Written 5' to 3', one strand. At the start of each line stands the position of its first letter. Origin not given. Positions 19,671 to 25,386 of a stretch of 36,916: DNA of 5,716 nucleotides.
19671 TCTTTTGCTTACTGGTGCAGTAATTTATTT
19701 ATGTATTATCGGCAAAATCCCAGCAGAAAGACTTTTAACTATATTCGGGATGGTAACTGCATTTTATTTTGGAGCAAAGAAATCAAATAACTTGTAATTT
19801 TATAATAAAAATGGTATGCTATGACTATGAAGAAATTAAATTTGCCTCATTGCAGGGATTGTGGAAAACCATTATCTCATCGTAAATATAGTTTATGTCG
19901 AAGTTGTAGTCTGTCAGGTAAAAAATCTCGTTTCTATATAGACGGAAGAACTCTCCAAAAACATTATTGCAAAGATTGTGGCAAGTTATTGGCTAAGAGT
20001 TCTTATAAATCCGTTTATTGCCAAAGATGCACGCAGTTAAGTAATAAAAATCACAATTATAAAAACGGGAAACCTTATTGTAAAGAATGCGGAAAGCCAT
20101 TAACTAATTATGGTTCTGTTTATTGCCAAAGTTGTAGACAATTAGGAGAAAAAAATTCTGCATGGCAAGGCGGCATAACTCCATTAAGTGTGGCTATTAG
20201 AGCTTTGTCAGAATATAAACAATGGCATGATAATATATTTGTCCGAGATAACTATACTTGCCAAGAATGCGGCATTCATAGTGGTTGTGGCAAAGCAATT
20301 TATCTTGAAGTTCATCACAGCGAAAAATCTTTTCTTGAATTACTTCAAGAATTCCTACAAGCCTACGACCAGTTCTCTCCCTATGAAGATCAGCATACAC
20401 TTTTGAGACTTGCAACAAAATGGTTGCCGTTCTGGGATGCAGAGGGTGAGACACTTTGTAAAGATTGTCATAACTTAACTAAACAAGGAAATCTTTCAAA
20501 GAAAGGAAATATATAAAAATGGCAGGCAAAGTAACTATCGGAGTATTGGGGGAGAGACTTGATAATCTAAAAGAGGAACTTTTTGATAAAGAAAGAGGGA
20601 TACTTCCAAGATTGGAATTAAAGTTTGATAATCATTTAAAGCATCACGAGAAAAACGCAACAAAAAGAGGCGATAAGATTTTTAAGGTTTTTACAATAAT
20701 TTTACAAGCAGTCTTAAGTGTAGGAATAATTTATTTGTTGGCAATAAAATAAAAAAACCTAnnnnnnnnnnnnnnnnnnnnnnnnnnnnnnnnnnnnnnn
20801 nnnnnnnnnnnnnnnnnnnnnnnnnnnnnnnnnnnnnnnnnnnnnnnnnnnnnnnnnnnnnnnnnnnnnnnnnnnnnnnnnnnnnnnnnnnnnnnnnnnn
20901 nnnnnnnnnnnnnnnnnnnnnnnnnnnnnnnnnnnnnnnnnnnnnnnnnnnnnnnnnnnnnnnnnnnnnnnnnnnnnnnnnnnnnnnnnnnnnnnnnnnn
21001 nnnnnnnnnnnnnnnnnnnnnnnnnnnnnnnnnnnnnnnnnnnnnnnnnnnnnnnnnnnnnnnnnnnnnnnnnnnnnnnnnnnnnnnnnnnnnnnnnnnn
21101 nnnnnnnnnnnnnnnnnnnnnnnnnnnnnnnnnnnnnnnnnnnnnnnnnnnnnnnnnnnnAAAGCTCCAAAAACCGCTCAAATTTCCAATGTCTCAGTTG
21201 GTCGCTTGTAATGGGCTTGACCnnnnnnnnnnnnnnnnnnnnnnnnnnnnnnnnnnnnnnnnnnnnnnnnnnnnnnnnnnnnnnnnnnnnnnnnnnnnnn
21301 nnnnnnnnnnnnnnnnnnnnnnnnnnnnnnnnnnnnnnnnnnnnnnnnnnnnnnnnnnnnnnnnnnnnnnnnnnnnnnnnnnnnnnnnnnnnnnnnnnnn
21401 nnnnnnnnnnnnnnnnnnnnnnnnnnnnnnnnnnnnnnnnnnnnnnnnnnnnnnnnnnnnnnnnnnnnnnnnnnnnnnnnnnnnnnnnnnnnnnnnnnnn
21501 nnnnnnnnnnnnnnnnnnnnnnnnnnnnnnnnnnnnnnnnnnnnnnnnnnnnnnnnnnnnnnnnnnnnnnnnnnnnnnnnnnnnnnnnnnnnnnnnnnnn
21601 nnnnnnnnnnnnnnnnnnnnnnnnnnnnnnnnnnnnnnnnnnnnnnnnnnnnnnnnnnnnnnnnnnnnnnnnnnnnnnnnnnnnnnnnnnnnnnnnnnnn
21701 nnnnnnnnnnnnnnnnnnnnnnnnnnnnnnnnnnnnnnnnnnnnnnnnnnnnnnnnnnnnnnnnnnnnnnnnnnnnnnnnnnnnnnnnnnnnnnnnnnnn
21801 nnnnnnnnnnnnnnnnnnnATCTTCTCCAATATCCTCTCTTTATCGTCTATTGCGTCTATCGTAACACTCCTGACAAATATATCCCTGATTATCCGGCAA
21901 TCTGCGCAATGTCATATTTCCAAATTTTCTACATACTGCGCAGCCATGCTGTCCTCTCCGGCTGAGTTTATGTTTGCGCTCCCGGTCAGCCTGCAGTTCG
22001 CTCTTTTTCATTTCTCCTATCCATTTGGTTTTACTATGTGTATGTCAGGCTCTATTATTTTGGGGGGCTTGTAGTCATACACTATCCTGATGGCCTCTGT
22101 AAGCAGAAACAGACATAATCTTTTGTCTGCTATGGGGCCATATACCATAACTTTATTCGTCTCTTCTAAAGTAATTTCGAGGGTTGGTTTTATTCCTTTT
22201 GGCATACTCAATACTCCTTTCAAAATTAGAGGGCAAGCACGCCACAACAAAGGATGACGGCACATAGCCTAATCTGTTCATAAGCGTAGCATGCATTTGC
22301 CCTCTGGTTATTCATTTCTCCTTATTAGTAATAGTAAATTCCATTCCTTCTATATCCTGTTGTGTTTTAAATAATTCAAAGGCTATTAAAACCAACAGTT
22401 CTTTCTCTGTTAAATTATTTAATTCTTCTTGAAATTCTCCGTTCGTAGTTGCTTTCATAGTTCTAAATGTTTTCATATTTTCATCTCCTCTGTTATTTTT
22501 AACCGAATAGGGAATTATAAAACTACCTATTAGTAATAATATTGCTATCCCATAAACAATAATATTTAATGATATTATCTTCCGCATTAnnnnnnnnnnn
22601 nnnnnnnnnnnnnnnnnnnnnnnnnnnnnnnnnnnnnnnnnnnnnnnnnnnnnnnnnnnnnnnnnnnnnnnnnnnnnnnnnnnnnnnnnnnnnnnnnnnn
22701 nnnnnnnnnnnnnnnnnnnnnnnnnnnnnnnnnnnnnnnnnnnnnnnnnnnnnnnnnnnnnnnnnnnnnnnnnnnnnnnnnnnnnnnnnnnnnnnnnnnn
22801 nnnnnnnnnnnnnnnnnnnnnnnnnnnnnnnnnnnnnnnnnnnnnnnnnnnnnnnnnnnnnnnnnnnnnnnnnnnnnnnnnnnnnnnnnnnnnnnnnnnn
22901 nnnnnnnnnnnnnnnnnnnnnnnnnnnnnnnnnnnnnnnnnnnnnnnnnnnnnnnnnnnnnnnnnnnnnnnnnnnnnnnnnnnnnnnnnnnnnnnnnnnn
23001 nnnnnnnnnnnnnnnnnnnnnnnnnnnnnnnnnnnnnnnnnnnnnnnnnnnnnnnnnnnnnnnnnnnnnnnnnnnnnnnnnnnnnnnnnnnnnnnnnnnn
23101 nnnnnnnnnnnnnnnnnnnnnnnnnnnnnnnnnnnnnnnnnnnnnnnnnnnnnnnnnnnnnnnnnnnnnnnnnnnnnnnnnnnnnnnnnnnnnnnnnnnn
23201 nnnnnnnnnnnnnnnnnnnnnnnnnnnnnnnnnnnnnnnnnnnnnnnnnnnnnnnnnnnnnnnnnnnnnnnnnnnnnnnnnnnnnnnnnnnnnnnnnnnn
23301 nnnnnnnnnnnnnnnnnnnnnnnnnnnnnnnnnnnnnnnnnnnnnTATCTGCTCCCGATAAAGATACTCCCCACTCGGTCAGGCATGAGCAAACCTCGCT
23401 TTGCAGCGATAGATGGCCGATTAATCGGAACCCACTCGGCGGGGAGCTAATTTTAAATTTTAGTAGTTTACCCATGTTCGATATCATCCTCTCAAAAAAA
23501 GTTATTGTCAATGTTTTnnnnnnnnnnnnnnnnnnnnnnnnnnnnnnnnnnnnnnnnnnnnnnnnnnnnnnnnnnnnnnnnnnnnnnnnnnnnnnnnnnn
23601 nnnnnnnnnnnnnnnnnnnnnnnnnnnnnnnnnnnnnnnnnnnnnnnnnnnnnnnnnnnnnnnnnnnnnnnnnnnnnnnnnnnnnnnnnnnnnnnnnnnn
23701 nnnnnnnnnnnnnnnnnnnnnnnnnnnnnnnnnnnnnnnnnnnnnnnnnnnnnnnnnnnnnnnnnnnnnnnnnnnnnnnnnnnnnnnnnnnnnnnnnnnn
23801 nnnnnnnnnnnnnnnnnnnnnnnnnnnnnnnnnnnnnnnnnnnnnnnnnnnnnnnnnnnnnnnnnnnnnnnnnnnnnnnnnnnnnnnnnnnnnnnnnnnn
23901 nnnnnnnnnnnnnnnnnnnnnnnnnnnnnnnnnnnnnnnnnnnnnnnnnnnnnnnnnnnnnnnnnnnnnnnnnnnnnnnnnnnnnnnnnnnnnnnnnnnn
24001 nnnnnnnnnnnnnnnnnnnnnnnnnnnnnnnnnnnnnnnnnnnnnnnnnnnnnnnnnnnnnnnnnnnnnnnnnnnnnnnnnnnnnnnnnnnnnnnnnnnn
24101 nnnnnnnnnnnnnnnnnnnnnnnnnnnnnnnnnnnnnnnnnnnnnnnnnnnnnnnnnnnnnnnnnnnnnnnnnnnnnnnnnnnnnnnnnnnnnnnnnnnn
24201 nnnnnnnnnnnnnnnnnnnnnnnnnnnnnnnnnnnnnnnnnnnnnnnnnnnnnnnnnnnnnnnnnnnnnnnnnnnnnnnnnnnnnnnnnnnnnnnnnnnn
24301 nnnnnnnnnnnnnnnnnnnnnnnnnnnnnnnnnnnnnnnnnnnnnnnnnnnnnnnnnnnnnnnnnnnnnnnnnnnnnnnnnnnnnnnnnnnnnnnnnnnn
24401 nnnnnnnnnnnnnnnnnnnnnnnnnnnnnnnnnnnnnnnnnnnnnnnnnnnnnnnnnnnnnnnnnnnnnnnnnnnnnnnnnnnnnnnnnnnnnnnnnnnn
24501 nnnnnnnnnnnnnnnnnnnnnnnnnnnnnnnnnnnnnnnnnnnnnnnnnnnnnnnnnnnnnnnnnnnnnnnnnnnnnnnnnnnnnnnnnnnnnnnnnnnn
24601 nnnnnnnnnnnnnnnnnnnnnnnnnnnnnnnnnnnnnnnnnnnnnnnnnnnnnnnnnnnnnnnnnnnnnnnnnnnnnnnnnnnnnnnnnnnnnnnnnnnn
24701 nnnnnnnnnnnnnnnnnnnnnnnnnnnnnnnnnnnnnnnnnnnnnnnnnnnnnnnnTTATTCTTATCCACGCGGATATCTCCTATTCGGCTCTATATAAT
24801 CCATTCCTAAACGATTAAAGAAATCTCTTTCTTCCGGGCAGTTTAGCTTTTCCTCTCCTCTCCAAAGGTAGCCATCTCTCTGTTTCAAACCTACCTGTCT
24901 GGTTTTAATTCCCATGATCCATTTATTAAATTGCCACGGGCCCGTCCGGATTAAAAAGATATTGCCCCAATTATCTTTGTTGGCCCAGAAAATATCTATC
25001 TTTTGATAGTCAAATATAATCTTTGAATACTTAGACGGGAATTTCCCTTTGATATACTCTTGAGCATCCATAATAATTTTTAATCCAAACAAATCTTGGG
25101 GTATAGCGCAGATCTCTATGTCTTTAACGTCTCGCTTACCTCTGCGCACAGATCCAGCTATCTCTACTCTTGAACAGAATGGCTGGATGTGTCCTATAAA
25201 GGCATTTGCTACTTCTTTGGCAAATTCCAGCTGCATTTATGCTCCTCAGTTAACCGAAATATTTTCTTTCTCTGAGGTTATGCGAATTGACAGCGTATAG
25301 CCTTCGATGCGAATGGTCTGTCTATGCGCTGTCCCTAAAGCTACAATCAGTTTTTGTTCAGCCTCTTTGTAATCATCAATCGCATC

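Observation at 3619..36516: Five intact HNH endonuclease genes plus one wreck in about 37 kb; two paralogs share a portable extended -10/RBS leader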

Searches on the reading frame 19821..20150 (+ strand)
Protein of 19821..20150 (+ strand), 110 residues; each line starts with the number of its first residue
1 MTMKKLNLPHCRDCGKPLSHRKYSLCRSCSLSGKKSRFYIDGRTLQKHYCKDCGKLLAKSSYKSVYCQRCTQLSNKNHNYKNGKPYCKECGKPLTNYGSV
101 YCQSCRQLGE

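Call 62: search_protein_families(library=pfam, proteins=[window:19821-20150:+], max_evalue=5)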
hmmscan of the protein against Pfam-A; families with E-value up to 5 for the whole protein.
window:19821-20150:+ (110 aa): 25 families
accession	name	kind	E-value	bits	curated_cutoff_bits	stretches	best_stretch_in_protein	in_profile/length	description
PF18912.6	DZR_2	-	2.5e-09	37.3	27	3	83-106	35-56/56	Double zinc ribbon domain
PF00130.28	C1_1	-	1.4e-05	25.3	26.5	2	43-72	7-36/53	Phorbol esters/diacylglycerol binding domain (C1 domain)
PF12773.13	DZR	-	3.2e-05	24.4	27.3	3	78-107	6-32/45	Double zinc ribbon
PF06677.18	Auto_anti-p27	-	0.00013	22.5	24.1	2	42-70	10-39/40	Sjogren's syndrome/scleroderma autoantigen 1 (Autoantigen p27)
PF04981.18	NMD3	-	0.0033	17.4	24.9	1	11-64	1-52/243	NMD3 family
PF18508.7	zf_C2H2_13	-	0.0034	17.4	26.5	2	87-95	20-28/42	Zinc finger domain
PF17032.10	Zn_ribbon_15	-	0.0041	18.3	28.9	0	9-70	38-72/73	zinc-ribbon family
PF01363.27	FYVE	-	0.039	14.5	27.8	1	25-94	10-65/67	FYVE zinc finger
PF24184.1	Phage_zn_bind_5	-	0.097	12.9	27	0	11-20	2-11/46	Phage zinc binding protein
PF24461.1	DUF7576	-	0.17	12.2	27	1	8-52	17-52/60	Family of unknown function (DUF7576)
PF18256.6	HscB_4_cys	-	0.18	12.1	26.2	0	85-107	1-25/27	Co-chaperone HscB tetracysteine metal binding motif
PF06221.18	zf-C2HC5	-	0.25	11.8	25.8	1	77-106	10-41/54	Putative zinc finger motif, C2HC5-type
PF24463.1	DUF7577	-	0.52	10.4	28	0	10-29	4-22/27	Domain of unknown function (DUF7577)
PF19474.4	DUF6011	-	0.63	10.1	26.6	2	85-99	9-23/37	Family of unknown function (DUF6011)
PF10235.14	Cript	-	0.66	11.1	25.5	0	73-106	31-67/90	Microtubule-associated protein CRIPT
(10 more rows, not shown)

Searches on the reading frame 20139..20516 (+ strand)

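Call 62: search_protein_families(library=pfam, proteins=[window:20139-20516:+], max_evalue=5)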
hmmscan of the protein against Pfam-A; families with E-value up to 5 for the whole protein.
window:20139-20516:+ (125 aa): 4 families
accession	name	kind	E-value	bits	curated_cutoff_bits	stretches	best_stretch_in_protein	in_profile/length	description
PF24458.1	DUF7573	-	0.0084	16.5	30.2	1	99-111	25-37/39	Domain of unknown function (DUF7573)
PF08271.17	Zn_Ribbon_TF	-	0.035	14.1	29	0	101-110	16-25/43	TFIIB zinc-binding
PF01844.29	HNH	-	0.45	11.1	21.4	1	104-113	34-43/47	HNH endonuclease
PF24734.1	DUF7685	-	0.48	10.8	27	1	98-112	17-33/43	Domain of unknown function (DUF7685)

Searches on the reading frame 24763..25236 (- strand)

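Call 12: search_protein_families(library=phrogs, proteins=[window:24763-25236:-], max_evalue=0.001)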
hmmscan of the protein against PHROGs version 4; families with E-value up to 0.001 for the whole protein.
window:24763-25236:- (157 aa): 0 families

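Call 77: search_protein_families(library=pfam, proteins=[window:24763-25236:-], max_evalue=0.01)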
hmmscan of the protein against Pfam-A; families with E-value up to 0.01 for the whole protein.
window:24763-25236:- (157 aa): 1 family
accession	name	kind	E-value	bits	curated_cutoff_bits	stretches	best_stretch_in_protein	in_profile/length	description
PF14791.11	DNA_pol_B_thumb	-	4.6e-08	33.2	25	1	96-153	4-62/63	DNA polymerase beta thumb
